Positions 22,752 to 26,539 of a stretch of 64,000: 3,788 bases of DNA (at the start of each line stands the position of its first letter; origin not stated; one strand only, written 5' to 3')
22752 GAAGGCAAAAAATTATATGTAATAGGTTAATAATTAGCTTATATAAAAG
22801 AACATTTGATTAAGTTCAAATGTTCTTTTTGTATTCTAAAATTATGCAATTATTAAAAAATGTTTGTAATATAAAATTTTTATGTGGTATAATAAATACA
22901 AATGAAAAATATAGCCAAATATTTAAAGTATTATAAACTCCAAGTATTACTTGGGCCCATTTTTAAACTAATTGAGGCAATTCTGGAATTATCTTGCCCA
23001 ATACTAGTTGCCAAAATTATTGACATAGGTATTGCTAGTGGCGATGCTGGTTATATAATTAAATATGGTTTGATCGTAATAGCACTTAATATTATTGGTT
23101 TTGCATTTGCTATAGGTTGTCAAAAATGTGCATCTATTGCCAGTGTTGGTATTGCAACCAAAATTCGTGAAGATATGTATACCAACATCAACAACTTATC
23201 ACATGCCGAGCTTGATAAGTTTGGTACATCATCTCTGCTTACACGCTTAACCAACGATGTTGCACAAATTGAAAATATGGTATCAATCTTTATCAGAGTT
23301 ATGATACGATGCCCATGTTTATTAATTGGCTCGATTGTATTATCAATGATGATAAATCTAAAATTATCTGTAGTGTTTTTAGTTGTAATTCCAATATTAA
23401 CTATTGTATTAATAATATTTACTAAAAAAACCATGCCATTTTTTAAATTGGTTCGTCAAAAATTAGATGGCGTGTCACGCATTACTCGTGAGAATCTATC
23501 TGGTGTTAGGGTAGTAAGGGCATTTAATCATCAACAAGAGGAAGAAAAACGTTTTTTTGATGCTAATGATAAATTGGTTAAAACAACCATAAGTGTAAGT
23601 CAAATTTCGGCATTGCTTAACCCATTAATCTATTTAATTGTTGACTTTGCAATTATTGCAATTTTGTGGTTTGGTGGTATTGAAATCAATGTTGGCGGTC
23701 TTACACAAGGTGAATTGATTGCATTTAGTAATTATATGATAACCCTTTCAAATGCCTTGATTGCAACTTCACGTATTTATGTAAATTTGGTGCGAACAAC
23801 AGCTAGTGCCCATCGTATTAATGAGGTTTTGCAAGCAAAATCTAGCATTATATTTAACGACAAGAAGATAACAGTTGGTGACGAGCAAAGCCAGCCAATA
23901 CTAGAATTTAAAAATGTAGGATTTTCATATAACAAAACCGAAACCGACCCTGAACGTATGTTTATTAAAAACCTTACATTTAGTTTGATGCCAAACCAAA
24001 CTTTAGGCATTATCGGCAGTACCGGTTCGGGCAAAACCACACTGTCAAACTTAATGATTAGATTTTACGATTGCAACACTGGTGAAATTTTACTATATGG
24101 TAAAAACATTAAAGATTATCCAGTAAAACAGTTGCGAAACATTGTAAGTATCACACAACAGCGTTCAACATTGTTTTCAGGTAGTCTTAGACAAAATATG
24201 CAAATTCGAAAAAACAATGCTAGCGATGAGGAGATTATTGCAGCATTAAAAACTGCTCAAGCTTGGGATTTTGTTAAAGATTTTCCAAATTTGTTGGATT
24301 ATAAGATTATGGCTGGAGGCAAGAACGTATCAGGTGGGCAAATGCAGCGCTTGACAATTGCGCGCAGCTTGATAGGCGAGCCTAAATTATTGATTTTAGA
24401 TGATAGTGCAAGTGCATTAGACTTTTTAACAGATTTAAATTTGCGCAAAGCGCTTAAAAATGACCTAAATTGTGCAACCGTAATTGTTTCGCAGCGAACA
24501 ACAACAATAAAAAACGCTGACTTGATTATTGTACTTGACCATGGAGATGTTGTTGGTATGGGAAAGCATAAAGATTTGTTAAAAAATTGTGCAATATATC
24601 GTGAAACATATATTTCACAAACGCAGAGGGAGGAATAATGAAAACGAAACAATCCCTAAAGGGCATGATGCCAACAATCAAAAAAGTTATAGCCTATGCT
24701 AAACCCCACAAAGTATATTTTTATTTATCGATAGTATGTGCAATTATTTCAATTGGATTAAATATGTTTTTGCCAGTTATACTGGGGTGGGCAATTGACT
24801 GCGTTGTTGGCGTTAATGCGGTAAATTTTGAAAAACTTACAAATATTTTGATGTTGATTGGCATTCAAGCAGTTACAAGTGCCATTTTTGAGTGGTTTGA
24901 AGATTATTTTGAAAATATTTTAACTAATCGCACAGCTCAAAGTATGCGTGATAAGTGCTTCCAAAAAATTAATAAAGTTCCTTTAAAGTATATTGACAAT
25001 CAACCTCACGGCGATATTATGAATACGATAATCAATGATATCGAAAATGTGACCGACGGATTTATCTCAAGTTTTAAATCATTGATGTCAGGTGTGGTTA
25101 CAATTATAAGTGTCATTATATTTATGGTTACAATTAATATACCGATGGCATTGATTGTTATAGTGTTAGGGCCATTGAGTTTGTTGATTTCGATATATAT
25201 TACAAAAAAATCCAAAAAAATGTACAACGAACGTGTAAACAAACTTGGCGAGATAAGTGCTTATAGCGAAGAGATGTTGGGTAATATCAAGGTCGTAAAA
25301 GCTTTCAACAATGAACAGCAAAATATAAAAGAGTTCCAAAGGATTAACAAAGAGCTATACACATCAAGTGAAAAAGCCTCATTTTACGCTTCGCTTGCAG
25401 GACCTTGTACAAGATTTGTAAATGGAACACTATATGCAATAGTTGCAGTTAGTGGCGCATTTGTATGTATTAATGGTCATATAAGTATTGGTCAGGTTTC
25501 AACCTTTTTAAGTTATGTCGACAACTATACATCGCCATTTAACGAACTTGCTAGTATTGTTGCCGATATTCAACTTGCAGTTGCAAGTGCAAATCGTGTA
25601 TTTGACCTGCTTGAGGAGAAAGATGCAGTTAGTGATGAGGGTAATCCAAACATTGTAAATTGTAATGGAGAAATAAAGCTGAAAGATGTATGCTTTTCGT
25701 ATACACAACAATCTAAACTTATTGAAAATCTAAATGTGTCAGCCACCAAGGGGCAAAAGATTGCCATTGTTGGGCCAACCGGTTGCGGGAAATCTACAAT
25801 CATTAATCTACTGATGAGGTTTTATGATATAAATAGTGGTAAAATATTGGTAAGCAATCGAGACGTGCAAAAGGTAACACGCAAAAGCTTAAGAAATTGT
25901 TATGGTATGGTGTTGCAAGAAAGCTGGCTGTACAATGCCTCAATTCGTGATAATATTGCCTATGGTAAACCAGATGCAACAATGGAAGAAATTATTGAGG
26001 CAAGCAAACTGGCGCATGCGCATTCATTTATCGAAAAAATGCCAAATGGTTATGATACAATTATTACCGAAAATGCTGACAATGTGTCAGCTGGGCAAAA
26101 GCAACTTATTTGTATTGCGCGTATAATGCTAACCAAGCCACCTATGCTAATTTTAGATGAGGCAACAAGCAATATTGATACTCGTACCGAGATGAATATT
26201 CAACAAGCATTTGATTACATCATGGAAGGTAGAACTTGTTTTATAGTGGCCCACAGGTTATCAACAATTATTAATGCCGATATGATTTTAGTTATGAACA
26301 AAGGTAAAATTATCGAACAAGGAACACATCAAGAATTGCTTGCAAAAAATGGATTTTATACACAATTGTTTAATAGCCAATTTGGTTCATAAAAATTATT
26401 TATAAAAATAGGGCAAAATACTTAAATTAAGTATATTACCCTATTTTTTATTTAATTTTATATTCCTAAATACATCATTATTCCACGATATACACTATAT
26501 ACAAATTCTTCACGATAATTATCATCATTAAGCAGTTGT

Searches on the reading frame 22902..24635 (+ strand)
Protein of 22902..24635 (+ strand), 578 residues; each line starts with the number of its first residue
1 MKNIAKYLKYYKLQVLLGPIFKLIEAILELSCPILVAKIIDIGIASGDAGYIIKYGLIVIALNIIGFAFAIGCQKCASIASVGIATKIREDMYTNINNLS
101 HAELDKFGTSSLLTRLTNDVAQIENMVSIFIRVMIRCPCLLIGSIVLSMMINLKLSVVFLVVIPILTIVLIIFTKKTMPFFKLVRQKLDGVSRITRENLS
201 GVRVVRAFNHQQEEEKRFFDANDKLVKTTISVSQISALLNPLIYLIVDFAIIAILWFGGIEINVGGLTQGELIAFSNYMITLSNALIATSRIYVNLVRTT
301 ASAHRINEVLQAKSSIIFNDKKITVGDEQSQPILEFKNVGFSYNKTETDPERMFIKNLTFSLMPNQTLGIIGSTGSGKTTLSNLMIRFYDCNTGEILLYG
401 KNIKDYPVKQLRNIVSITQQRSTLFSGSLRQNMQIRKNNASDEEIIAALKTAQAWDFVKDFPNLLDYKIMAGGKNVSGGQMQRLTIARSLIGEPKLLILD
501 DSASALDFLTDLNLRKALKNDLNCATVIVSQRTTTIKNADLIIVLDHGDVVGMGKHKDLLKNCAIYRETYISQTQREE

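Call 53: search_protein_families(library=pfam, proteins=[window:22902-24635:+], max_evalue=0.00001)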
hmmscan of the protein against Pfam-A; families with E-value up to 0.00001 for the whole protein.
window:22902-24635:+ (578 aa): 2 families
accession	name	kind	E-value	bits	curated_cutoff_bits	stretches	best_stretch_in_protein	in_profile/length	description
PF00664.28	ABC_membrane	-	3.8e-48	165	28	1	16-286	2-274/274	ABC transporter transmembrane region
PF00005.33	ABC_tran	-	2.8e-26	93.2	25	1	356-502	2-135/137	ABC transporter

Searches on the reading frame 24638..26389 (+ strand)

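Call 53: search_protein_families(library=pfam, proteins=[window:24638-26389:+], max_evalue=0.00001)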
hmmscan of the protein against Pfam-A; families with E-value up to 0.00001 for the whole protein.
window:24638-26389:+ (584 aa): 2 families
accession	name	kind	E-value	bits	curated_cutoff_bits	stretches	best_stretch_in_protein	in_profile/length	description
PF00664.28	ABC_membrane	-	4.5e-49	168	28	1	29-294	2-267/274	ABC transporter transmembrane region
PF00005.33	ABC_tran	-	2.2e-30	106.5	25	1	363-511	2-137/137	ABC transporter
